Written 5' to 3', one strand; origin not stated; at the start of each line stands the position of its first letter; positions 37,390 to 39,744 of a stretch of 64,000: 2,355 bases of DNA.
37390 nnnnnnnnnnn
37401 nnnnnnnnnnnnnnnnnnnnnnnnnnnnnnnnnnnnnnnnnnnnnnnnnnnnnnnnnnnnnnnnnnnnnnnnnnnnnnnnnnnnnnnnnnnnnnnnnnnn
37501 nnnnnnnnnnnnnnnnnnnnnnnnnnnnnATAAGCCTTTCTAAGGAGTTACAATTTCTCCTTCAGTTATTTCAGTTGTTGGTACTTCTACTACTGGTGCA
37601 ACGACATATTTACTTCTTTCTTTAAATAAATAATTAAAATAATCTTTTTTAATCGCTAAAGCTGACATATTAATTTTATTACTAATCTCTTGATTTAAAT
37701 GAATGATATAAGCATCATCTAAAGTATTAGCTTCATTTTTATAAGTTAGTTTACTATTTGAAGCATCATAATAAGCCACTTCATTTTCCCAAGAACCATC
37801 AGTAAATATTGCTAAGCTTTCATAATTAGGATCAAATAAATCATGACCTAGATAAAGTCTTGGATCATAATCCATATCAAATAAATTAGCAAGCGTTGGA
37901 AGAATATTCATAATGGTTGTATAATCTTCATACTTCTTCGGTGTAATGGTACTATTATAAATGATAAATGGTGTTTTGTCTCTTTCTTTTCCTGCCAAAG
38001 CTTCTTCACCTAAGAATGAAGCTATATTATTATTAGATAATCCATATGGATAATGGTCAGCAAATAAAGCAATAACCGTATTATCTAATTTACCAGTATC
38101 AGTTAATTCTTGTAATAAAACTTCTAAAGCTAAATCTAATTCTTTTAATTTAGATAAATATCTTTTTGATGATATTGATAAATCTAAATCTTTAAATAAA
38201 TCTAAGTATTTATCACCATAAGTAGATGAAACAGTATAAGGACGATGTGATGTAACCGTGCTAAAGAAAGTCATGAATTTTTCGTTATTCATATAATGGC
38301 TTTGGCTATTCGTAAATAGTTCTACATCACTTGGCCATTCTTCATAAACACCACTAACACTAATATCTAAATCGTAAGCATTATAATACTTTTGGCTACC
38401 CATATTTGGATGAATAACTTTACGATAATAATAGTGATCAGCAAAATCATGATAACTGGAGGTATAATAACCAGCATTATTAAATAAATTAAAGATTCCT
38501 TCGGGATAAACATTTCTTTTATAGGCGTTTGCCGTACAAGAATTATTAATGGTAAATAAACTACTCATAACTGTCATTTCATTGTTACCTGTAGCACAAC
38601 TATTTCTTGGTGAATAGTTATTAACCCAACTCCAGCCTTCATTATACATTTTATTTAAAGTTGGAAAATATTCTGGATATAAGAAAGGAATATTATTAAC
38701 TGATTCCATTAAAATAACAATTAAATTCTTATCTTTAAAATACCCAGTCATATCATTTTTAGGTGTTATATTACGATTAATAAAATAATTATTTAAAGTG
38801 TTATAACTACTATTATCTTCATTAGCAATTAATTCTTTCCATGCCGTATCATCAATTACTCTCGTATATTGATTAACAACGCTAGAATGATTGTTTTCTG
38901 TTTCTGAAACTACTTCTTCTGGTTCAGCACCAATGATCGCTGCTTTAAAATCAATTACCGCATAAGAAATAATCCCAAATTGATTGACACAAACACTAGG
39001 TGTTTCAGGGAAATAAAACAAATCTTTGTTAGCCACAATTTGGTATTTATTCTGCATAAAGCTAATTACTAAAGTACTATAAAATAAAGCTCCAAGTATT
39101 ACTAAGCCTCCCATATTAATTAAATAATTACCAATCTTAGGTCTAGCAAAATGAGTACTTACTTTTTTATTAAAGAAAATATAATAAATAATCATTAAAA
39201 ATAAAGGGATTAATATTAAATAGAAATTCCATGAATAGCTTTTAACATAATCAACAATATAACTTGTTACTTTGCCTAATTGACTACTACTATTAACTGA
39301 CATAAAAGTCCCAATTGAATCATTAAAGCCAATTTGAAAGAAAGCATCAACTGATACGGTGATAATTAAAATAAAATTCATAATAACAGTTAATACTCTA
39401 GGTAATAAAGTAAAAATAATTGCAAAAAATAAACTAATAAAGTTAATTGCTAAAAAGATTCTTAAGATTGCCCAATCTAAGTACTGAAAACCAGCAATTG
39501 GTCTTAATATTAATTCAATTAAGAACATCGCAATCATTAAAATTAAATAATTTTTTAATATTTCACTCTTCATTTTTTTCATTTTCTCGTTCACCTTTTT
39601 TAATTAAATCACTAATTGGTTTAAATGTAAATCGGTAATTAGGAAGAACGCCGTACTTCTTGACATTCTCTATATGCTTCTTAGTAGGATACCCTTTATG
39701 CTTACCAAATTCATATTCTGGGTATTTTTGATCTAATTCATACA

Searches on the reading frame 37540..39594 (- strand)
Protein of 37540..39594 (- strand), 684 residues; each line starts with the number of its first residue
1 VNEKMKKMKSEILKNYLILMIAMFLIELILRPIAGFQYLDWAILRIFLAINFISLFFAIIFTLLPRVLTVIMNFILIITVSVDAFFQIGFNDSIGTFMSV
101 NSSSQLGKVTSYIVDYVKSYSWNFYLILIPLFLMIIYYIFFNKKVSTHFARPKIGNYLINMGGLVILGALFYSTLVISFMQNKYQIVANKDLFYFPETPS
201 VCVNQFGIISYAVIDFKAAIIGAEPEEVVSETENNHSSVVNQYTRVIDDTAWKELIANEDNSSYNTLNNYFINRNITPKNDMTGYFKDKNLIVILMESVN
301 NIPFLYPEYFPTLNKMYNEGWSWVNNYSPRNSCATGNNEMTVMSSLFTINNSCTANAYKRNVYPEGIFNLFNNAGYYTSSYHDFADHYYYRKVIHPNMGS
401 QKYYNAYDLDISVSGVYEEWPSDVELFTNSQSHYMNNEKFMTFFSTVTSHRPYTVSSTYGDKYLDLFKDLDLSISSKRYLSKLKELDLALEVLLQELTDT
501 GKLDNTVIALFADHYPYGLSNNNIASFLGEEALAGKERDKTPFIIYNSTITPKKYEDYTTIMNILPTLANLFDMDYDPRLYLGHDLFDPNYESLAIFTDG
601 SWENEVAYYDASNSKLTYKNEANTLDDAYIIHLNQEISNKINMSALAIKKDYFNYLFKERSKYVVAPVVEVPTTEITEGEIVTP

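Call 42: search_protein_families(library=pfam, proteins=[window:37540-39594:-], max_evalue=0.01)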
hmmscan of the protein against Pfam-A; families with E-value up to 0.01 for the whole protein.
window:37540-39594:- (684 aa): 2 families
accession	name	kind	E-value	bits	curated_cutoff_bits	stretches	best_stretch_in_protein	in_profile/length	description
PF00884.28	Sulfatase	-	4e-24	85.9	25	1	289-573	1-300/301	Sulfatase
PF01663.27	Phosphodiest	-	0.0076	16.3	23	0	393-520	120-225/342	Type I phosphodiesterase / nucleotide pyrophosphatase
